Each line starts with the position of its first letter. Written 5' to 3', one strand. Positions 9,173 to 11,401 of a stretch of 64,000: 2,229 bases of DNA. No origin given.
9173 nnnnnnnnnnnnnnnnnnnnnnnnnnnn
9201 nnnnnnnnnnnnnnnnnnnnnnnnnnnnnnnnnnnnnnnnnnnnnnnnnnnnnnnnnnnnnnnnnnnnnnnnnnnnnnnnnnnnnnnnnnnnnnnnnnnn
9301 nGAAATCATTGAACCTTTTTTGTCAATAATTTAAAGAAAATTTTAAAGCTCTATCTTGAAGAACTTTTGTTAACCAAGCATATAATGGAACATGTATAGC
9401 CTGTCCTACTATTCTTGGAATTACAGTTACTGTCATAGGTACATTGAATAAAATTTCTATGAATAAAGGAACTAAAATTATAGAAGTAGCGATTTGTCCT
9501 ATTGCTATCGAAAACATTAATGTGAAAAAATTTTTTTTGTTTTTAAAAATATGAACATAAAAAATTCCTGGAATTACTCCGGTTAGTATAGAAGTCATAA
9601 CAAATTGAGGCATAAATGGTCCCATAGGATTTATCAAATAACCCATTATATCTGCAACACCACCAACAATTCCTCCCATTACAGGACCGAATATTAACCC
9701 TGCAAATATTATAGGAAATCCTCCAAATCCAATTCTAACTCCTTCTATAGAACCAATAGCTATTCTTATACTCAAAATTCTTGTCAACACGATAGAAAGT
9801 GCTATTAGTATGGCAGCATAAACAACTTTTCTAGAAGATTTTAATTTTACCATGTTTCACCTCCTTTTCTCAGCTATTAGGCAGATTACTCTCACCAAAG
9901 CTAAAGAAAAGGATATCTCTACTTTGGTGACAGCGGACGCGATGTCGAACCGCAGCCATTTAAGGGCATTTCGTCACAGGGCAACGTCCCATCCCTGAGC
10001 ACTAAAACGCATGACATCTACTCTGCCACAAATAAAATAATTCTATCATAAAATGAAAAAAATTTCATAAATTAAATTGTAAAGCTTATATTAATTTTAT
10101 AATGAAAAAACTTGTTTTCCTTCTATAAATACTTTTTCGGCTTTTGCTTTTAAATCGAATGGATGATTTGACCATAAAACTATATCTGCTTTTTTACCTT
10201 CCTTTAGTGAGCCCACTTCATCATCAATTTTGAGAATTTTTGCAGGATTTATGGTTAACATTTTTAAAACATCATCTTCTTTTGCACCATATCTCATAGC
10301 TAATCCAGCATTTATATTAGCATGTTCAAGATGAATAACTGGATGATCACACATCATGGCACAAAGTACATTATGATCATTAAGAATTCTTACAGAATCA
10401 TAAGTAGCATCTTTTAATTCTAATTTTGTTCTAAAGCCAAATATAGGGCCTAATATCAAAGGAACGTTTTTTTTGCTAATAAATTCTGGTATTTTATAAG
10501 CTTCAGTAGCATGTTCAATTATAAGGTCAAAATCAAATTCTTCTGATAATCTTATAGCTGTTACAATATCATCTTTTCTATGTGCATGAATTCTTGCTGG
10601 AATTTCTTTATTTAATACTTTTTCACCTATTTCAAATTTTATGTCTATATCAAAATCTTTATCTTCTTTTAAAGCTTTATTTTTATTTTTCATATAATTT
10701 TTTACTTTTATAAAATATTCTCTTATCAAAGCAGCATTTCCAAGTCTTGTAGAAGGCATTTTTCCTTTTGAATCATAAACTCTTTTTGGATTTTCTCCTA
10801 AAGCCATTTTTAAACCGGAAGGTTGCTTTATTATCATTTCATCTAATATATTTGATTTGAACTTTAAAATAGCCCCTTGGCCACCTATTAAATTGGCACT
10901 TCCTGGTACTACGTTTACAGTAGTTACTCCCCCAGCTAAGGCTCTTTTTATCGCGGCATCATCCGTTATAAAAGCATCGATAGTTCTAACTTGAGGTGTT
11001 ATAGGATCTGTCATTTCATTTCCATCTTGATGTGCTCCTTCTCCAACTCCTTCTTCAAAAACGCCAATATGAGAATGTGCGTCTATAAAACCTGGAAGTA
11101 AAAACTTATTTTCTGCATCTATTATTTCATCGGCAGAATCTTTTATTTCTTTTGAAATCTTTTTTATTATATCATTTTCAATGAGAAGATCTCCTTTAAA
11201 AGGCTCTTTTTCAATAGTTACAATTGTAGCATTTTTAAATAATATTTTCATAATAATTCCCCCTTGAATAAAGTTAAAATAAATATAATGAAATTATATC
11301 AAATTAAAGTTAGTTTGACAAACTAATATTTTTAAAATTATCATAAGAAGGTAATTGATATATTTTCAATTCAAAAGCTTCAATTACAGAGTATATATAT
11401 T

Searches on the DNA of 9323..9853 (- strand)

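Call 19: search_rna_families(sources=[L009, L010, L011, L012, L013, L014, L015, L016, L017, L018, L019, L020, L021, L022, L023, L024, L025, L026, L027, L028], threshold=gathering)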
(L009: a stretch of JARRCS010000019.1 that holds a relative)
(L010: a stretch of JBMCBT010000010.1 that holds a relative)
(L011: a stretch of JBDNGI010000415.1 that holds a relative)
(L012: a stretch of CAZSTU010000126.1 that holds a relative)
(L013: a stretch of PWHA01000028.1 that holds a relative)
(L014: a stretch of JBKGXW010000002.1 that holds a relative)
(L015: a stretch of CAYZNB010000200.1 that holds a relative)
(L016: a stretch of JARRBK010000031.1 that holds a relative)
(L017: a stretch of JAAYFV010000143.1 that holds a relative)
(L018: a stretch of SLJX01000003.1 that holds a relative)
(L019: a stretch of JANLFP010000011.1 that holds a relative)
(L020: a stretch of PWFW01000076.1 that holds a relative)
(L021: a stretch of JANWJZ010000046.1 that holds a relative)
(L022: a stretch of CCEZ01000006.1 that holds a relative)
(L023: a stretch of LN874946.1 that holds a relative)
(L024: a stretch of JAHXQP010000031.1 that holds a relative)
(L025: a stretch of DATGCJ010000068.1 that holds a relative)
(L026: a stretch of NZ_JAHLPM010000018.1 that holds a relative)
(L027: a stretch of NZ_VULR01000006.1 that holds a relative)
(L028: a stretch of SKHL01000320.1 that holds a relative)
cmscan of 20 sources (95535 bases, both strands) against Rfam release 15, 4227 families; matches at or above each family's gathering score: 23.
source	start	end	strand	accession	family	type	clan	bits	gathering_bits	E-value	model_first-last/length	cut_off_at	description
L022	1683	2025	+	RF00010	RNaseP_bact_a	Gene; ribozyme;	CL00002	292.1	100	2.5e-94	1-367/367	no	Bacterial RNase P class A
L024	2310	2407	+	RF01831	THF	Cis-reg; riboswitch;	-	79.1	36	2.3e-16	1-99/99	no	THF (Tetrahydrofolate) riboswitch aptamer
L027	2309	2405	+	RF01831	THF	Cis-reg; riboswitch;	-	79.1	36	2.2e-16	1-99/99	no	THF (Tetrahydrofolate) riboswitch aptamer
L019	2338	2439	+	RF01831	THF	Cis-reg; riboswitch;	-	76.4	36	1.3e-15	1-99/99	no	THF (Tetrahydrofolate) riboswitch aptamer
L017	1957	2055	+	RF01831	THF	Cis-reg; riboswitch;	-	76.2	36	1.5e-15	1-99/99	no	THF (Tetrahydrofolate) riboswitch aptamer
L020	2340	2435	+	RF01831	THF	Cis-reg; riboswitch;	-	75.1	36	3.1e-15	1-99/99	no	THF (Tetrahydrofolate) riboswitch aptamer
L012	2348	2442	+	RF01831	THF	Cis-reg; riboswitch;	-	74.8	36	3.9e-15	1-99/99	no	THF (Tetrahydrofolate) riboswitch aptamer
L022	2309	2406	+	RF01831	THF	Cis-reg; riboswitch;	-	74.4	36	5e-15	1-99/99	no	THF (Tetrahydrofolate) riboswitch aptamer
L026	2330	2429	+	RF01831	THF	Cis-reg; riboswitch;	-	73.3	36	1e-14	1-99/99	no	THF (Tetrahydrofolate) riboswitch aptamer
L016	2315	2419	+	RF01831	THF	Cis-reg; riboswitch;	-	73.2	36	1.1e-14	1-99/99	no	THF (Tetrahydrofolate) riboswitch aptamer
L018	2262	2357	+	RF01831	THF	Cis-reg; riboswitch;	-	72.6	36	1.6e-14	1-99/99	no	THF (Tetrahydrofolate) riboswitch aptamer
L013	1267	1362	+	RF01831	THF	Cis-reg; riboswitch;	-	71.9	36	2.7e-14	1-99/99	no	THF (Tetrahydrofolate) riboswitch aptamer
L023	2331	2429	+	RF01831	THF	Cis-reg; riboswitch;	-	68.6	36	2.4e-13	1-99/99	no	THF (Tetrahydrofolate) riboswitch aptamer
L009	2330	2427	+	RF01831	THF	Cis-reg; riboswitch;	-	68.3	36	3e-13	1-99/99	no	THF (Tetrahydrofolate) riboswitch aptamer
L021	56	156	+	RF01831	THF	Cis-reg; riboswitch;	-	64.3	36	4.1e-12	1-99/99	no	THF (Tetrahydrofolate) riboswitch aptamer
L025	1782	1882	+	RF01831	THF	Cis-reg; riboswitch;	-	61.1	36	3.5e-11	1-99/99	no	THF (Tetrahydrofolate) riboswitch aptamer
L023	1935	2033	-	RF00504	Glycine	Cis-reg; riboswitch;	CL00125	60.6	32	6.9e-10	1-94/94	no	Glycine riboswitch aptamer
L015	360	461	+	RF01831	THF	Cis-reg; riboswitch;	-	60.1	36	6.7e-11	1-99/99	no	THF (Tetrahydrofolate) riboswitch aptamer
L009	5397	5489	+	RF01055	Molybdenum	Cis-reg; riboswitch;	-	59.3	36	1.6e-11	1-106/135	3'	Molybdenum/Tungsten riboswitch aptamer (Moco RNA motif)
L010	2295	2422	+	RF01831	THF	Cis-reg; riboswitch;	-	54.2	36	3.4e-09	1-99/99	no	THF (Tetrahydrofolate) riboswitch aptamer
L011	2039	2178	+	RF01831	THF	Cis-reg; riboswitch;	-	49.5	36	7.7e-08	1-99/99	no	THF (Tetrahydrofolate) riboswitch aptamer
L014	2264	2411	+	RF01831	THF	Cis-reg; riboswitch;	-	48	36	2.1e-07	1-99/99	no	THF (Tetrahydrofolate) riboswitch aptamer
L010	3098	3230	+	RF01749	pan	Cis-reg;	-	39.3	36.2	0.0043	1-92/92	no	pan motif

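Call 20: search_rna_families(sources=[L029, L030, L031, L032, L033, L034, L035, L036, L037, L038, L039, L040, L041, L042, L043, L044, L045, L046, L047, L048], threshold=gathering)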
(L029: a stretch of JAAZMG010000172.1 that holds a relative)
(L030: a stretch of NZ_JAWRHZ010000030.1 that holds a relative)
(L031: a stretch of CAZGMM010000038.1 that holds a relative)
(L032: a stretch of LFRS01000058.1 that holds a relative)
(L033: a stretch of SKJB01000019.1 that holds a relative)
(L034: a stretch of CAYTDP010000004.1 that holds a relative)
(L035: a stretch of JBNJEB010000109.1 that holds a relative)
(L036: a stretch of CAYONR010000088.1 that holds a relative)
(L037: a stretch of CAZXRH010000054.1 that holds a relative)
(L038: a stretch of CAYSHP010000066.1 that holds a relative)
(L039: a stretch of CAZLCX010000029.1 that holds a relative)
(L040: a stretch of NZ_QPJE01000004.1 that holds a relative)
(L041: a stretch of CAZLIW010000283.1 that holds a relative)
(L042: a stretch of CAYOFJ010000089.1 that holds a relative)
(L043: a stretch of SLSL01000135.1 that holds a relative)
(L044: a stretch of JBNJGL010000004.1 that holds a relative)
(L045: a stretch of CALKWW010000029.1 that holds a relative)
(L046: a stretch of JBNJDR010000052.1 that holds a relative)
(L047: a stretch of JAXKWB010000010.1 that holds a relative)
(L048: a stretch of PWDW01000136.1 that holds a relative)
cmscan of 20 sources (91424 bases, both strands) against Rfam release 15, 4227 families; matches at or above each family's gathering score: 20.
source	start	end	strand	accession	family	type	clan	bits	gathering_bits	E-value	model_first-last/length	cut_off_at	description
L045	2330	2427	+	RF01831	THF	Cis-reg; riboswitch;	-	78.3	36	3.5e-16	1-99/99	no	THF (Tetrahydrofolate) riboswitch aptamer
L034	1740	1836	+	RF01831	THF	Cis-reg; riboswitch;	-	76.7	36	1e-15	1-99/99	no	THF (Tetrahydrofolate) riboswitch aptamer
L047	2325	2420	+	RF01831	THF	Cis-reg; riboswitch;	-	76.5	36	1.2e-15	1-99/99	no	THF (Tetrahydrofolate) riboswitch aptamer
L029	954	1052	+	RF01831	THF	Cis-reg; riboswitch;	-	71.7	36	2.9e-14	1-99/99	no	THF (Tetrahydrofolate) riboswitch aptamer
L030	2319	2417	+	RF01831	THF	Cis-reg; riboswitch;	-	71.3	36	3.9e-14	1-99/99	no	THF (Tetrahydrofolate) riboswitch aptamer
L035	2332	2427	+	RF01831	THF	Cis-reg; riboswitch;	-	69.1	36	1.6e-13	1-99/99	no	THF (Tetrahydrofolate) riboswitch aptamer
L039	2332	2427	+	RF01831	THF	Cis-reg; riboswitch;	-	68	36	3.4e-13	1-99/99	no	THF (Tetrahydrofolate) riboswitch aptamer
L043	2332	2427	+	RF01831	THF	Cis-reg; riboswitch;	-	67.4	36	5e-13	1-99/99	no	THF (Tetrahydrofolate) riboswitch aptamer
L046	2321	2427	+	RF01831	THF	Cis-reg; riboswitch;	-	66.2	36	1.1e-12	1-99/99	no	THF (Tetrahydrofolate) riboswitch aptamer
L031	2315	2415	+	RF01831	THF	Cis-reg; riboswitch;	-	65.5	36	1.7e-12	1-99/99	no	THF (Tetrahydrofolate) riboswitch aptamer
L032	2312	2411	+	RF01831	THF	Cis-reg; riboswitch;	-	65.5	36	1.8e-12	1-99/99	no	THF (Tetrahydrofolate) riboswitch aptamer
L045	2121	2194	+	RF00005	tRNA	Gene; tRNA;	CL00001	63.4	29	3e-11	1-71/71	no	tRNA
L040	2336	2440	+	RF01831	THF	Cis-reg; riboswitch;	-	63.1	36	8.6e-12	1-99/99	no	THF (Tetrahydrofolate) riboswitch aptamer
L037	2316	2415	+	RF01831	THF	Cis-reg; riboswitch;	-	62.2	36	1.6e-11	1-99/99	no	THF (Tetrahydrofolate) riboswitch aptamer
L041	118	226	+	RF01831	THF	Cis-reg; riboswitch;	-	60.7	36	4.5e-11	1-99/99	no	THF (Tetrahydrofolate) riboswitch aptamer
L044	180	288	+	RF01831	THF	Cis-reg; riboswitch;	-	59.4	36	1.1e-10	1-99/99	no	THF (Tetrahydrofolate) riboswitch aptamer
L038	2316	2415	+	RF01831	THF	Cis-reg; riboswitch;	-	59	36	1.3e-10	1-99/99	no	THF (Tetrahydrofolate) riboswitch aptamer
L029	459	565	-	RF00504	Glycine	Cis-reg; riboswitch;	CL00125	56.1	32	9.8e-09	1-94/94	no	Glycine riboswitch aptamer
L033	2332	2434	+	RF01831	THF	Cis-reg; riboswitch;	-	51.7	36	1.7e-08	1-99/99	no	THF (Tetrahydrofolate) riboswitch aptamer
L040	38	123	+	RF01749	pan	Cis-reg;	-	44.9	36.2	0.00022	1-92/92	no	pan motif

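Call 21: search_rna_families(sources=[L049, L050, L051, L052, L053, L054, L055, L056, L057, L058, L059, L060, L061, L062, L063, L064, L065, L066, L067, L068], threshold=gathering)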
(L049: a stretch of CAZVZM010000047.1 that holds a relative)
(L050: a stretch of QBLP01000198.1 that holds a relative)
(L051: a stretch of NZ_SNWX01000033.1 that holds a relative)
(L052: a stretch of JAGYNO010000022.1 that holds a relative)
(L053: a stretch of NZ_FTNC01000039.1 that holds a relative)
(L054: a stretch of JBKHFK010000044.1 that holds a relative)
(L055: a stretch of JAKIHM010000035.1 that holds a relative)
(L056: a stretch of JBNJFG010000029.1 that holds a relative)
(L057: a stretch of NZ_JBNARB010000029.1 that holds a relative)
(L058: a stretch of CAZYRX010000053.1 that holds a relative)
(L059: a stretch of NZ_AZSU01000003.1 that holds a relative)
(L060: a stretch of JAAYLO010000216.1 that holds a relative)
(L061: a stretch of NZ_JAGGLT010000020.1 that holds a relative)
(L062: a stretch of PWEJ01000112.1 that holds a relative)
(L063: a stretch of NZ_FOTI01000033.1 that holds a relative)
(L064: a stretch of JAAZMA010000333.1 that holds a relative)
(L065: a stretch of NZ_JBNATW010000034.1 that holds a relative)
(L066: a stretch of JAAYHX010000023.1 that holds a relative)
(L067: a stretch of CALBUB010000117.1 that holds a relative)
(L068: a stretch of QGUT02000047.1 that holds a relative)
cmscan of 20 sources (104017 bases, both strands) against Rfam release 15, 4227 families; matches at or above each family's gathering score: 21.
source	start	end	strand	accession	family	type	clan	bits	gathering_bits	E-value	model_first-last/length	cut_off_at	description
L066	348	693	+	RF00010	RNaseP_bact_a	Gene; ribozyme;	CL00002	298.8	100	1.5e-96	1-367/367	no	Bacterial RNase P class A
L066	2339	2433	+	RF01831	THF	Cis-reg; riboswitch;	-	83.3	36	1.5e-17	1-99/99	no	THF (Tetrahydrofolate) riboswitch aptamer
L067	1753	1848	+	RF01831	THF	Cis-reg; riboswitch;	-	81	36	6.7e-17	1-99/99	no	THF (Tetrahydrofolate) riboswitch aptamer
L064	2252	2346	+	RF01831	THF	Cis-reg; riboswitch;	-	79.6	36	1.7e-16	1-99/99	no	THF (Tetrahydrofolate) riboswitch aptamer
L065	873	976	+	RF00167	Purine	Cis-reg; riboswitch;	CL00123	78.6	37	3.7e-12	1-102/102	no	Purine riboswitch aptamer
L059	2336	2431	+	RF01831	THF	Cis-reg; riboswitch;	-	76.4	36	1.4e-15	1-99/99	no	THF (Tetrahydrofolate) riboswitch aptamer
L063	2323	2418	+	RF01831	THF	Cis-reg; riboswitch;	-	76.2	36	1.7e-15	1-99/99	no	THF (Tetrahydrofolate) riboswitch aptamer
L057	797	900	+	RF00167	Purine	Cis-reg; riboswitch;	CL00123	75.1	37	2.7e-11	1-102/102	no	Purine riboswitch aptamer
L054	2327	2421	+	RF01831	THF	Cis-reg; riboswitch;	-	74.7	36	4.3e-15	1-99/99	no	THF (Tetrahydrofolate) riboswitch aptamer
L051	2324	2420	+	RF01831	THF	Cis-reg; riboswitch;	-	74.4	36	5.4e-15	1-99/99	no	THF (Tetrahydrofolate) riboswitch aptamer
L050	2340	2433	+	RF01831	THF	Cis-reg; riboswitch;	-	72.5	36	1.9e-14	1-99/99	no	THF (Tetrahydrofolate) riboswitch aptamer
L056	2326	2420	+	RF01831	THF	Cis-reg; riboswitch;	-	72.5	36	2e-14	1-99/99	no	THF (Tetrahydrofolate) riboswitch aptamer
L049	2321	2419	+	RF01831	THF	Cis-reg; riboswitch;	-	72.4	36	2.1e-14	1-99/99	no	THF (Tetrahydrofolate) riboswitch aptamer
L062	2335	2432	+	RF01831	THF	Cis-reg; riboswitch;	-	72.2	36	2.4e-14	1-99/99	no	THF (Tetrahydrofolate) riboswitch aptamer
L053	2339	2432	+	RF01831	THF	Cis-reg; riboswitch;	-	71.6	36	3.5e-14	1-99/99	no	THF (Tetrahydrofolate) riboswitch aptamer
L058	2321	2419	+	RF01831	THF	Cis-reg; riboswitch;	-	67.5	36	5.5e-13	1-99/99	no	THF (Tetrahydrofolate) riboswitch aptamer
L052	2321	2419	+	RF01831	THF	Cis-reg; riboswitch;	-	66.5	36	1e-12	1-99/99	no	THF (Tetrahydrofolate) riboswitch aptamer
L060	2315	2415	+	RF01831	THF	Cis-reg; riboswitch;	-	66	36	1.4e-12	1-99/99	no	THF (Tetrahydrofolate) riboswitch aptamer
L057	547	629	-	RF01750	ZMP-ZTP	Cis-reg; riboswitch;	-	65.1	39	4.4e-08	1-86/86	no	ZMP/ZTP riboswitch aptamer (pfl RNA motif)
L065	625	707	-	RF01750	ZMP-ZTP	Cis-reg; riboswitch;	-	62.4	39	1.6e-07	1-86/86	no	ZMP/ZTP riboswitch aptamer (pfl RNA motif)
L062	4994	5101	+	RF00515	PyrR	Cis-reg;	-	57.6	54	4.5e-05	1-115/115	no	PyrR binding site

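Call 22: search_rna_families(sources=[L069, L070, L071, L072, L073, L074, L075, L076, L077, L078, L079, L080, L081, L082, L083, L084, L085, L086, L087, L088], threshold=gathering)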
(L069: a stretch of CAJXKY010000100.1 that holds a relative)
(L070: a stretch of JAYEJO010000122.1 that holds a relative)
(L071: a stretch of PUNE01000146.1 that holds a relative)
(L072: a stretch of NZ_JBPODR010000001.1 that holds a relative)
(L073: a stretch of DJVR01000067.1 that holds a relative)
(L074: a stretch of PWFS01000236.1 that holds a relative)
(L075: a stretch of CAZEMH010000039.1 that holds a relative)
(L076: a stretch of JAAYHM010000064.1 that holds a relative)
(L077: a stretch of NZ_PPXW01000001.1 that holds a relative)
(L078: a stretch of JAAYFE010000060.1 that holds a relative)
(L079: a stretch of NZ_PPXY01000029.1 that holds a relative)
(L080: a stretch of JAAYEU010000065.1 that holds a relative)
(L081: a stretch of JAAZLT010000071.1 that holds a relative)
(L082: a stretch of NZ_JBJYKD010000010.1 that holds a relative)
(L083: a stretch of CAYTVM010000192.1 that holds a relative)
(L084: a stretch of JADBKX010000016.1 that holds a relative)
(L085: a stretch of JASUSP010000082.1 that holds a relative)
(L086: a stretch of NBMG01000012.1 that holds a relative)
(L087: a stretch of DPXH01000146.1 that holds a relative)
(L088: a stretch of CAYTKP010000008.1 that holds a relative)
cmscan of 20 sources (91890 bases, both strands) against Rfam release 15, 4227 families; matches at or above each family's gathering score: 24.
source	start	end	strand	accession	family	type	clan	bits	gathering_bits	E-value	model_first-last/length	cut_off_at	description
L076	196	544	+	RF00010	RNaseP_bact_a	Gene; ribozyme;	CL00002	308.3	100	8e-100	1-367/367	no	Bacterial RNase P class A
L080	1649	1995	+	RF00010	RNaseP_bact_a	Gene; ribozyme;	CL00002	300.6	100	3.3e-97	1-367/367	no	Bacterial RNase P class A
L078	1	240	+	RF00010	RNaseP_bact_a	Gene; ribozyme;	CL00002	164.8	100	3.6e-51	117-367/367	5'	Bacterial RNase P class A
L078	1612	1710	+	RF01831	THF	Cis-reg; riboswitch;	-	82.9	36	1.7e-17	1-99/99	no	THF (Tetrahydrofolate) riboswitch aptamer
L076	755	852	+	RF01831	THF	Cis-reg; riboswitch;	-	82.4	36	2.3e-17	1-99/99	no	THF (Tetrahydrofolate) riboswitch aptamer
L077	2337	2431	+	RF01831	THF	Cis-reg; riboswitch;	-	80.2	36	9.8e-17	1-99/99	no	THF (Tetrahydrofolate) riboswitch aptamer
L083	941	1035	+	RF01831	THF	Cis-reg; riboswitch;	-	78.6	36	2.9e-16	1-99/99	no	THF (Tetrahydrofolate) riboswitch aptamer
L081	2018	2115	+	RF01831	THF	Cis-reg; riboswitch;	-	76.1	36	1.6e-15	1-99/99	no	THF (Tetrahydrofolate) riboswitch aptamer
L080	2325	2421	+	RF01831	THF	Cis-reg; riboswitch;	-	75.8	36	1.9e-15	1-99/99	no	THF (Tetrahydrofolate) riboswitch aptamer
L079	2319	2417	+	RF01831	THF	Cis-reg; riboswitch;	-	75.1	36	3.1e-15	1-99/99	no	THF (Tetrahydrofolate) riboswitch aptamer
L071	4952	5023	+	RF00005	tRNA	Gene; tRNA;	CL00001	71.2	29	2.1e-13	1-71/71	no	tRNA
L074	4948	5019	+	RF00005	tRNA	Gene; tRNA;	CL00001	71.2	29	2.1e-13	1-71/71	no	tRNA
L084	2287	2406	+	RF01831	THF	Cis-reg; riboswitch;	-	69.1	36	1.6e-13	1-99/99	no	THF (Tetrahydrofolate) riboswitch aptamer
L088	2286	2403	+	RF01831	THF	Cis-reg; riboswitch;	-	69.1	36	1.6e-13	1-99/99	no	THF (Tetrahydrofolate) riboswitch aptamer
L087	2287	2406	+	RF01831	THF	Cis-reg; riboswitch;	-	67.2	36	6e-13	1-99/99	no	THF (Tetrahydrofolate) riboswitch aptamer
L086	2286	2405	+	RF01831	THF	Cis-reg; riboswitch;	-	67.1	36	6e-13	1-99/99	no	THF (Tetrahydrofolate) riboswitch aptamer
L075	966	1085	+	RF01831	THF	Cis-reg; riboswitch;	-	63.3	36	7.7e-12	1-99/99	no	THF (Tetrahydrofolate) riboswitch aptamer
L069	175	269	+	RF01831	THF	Cis-reg; riboswitch;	-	62.9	36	1e-11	1-99/99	no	THF (Tetrahydrofolate) riboswitch aptamer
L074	2344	2445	+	RF01831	THF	Cis-reg; riboswitch;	-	61.6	36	2.5e-11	1-99/99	no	THF (Tetrahydrofolate) riboswitch aptamer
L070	300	418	+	RF01831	THF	Cis-reg; riboswitch;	-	60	36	7e-11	1-99/99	no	THF (Tetrahydrofolate) riboswitch aptamer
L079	1947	2045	-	RF00504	Glycine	Cis-reg; riboswitch;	CL00125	59.1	32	1.6e-09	1-94/94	no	Glycine riboswitch aptamer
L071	2342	2445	+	RF01831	THF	Cis-reg; riboswitch;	-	58.5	36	1.9e-10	1-99/99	no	THF (Tetrahydrofolate) riboswitch aptamer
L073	30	150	+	RF01831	THF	Cis-reg; riboswitch;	-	57.6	36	3.5e-10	1-99/99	no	THF (Tetrahydrofolate) riboswitch aptamer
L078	2429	2478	+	RF02001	group-II-D1D4-3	Intron;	CL00102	42.8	32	3.6e-05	1-50/170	3'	Group II catalytic intron D1-D4-3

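Call 84: search_rna_families(sources=[L173, L175, L176, L177, L089, L092, L093, L096, L098], threshold=gathering)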
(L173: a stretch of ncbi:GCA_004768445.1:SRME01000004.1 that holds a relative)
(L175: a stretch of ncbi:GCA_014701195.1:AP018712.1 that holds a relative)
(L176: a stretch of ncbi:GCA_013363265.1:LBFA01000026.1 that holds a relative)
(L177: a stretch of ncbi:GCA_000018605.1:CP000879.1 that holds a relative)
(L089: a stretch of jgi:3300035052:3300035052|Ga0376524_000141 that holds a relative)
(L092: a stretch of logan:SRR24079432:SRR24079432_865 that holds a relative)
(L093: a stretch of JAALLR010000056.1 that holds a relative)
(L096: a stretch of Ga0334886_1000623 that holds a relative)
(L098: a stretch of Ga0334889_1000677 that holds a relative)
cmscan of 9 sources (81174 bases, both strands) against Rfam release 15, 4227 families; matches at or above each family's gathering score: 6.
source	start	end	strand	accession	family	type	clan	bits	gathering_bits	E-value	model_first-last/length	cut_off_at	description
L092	3833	3932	+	RF01831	THF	Cis-reg; riboswitch;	-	67.2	36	5.2e-13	1-99/99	no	THF (Tetrahydrofolate) riboswitch aptamer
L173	9688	9791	-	RF01831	THF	Cis-reg; riboswitch;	-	64.8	36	2.6e-12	1-99/99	no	THF (Tetrahydrofolate) riboswitch aptamer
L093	2332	2435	+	RF01831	THF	Cis-reg; riboswitch;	-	64.8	36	2.6e-12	1-99/99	no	THF (Tetrahydrofolate) riboswitch aptamer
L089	3872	3975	+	RF01831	THF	Cis-reg; riboswitch;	-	61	36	3.1e-11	1-99/99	no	THF (Tetrahydrofolate) riboswitch aptamer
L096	951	1052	+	RF01831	THF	Cis-reg; riboswitch;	-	60.1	36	5.7e-11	1-99/99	no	THF (Tetrahydrofolate) riboswitch aptamer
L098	2329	2430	+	RF01831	THF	Cis-reg; riboswitch;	-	60.1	36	5.7e-11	1-99/99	no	THF (Tetrahydrofolate) riboswitch aptamer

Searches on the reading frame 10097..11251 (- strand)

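Call 6: search_protein_families(library=pfam, proteins=[window:10097-11251:-], max_evalue=0.01)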
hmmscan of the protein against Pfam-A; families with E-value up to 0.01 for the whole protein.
window:10097-11251:- (384 aa): 2 families
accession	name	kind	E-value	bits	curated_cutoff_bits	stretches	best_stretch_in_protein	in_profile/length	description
PF01979.26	Amidohydro_1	-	1.7e-21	77.3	25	1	50-381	1-345/345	Amidohydrolase family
PF07969.17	Amidohydro_3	-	3.4e-18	66.8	29.7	2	327-382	411-472/472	Amidohydrolase family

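Call 7: search_protein_families(library=ncbifam, proteins=[window:10097-11251:-], max_evalue=0.01)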
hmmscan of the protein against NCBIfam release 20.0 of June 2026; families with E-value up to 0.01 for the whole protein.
window:10097-11251:- (384 aa): 77 families (the best 25 are shown)
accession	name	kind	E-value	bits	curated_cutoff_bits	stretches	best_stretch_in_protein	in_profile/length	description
NF006056.0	PRK08204.1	subfamily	2.3e-25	89.3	391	2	2-113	4-121/449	hypothetical protein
NF011990.0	PRK15446.2-6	subfamily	4.5e-18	65.1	233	2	327-383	330-384/390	alpha-D-ribose 1-methylphosphonate 5-triphosphate diphosphatase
NF004995.0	PRK06380.1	subfamily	4.9e-18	65.3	567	1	1-64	1-65/418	metal-dependent hydrolase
NF004701.0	PRK06038.1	equivalog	1.7e-16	59.9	609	1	2-64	5-68/432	N-ethylammeline chlorohydrolase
NF005557.0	PRK07228.1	equivalog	4.7e-16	58.5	522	2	1-93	1-92/445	5'-deoxyadenosine deaminase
NF006252.0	PRK08393.1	equivalog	1.3e-15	57.3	617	1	1-62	1-63/424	N-ethylammeline chlorohydrolase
NF006689.0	PRK09237.1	equivalog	1.8e-15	56.4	371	2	3-76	5-78/383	amidohydrolase/deacetylase family metallohydrolase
TIGR01178.1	ade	equivalog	6.5e-14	51.3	472.5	2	3-62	2-59/552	adenine deaminase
TIGR00857.1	pyrC_multi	subfamily_domain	7.1e-14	51.6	279.05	2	19-67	5-53/412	dihydroorotase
NF006843.0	PRK09357.2-4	equivalog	1.2e-13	50.7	786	1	1-63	1-63/431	dihydroorotase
TIGR02318.1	phosphono_phnM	equivalog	4.6e-13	48.8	390.55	2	326-382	323-376/376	phosphonate metabolism protein PhnM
TIGR02033.1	D-hydantoinase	equivalog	5.3e-13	48.7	393.25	1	3-67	1-65/454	dihydropyrimidinase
NF006688.0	PRK09236.1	equivalog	5.4e-13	48.5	535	1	2-62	3-63/444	dihydroorotase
NF009060.0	PRK12394.1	equivalog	1e-12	47.6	442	2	2-82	4-83/381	metallo-dependent hydrolase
NF006839.0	PRK09357.1-4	equivalog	3e-12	45.9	576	1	4-62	3-62/422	dihydroorotase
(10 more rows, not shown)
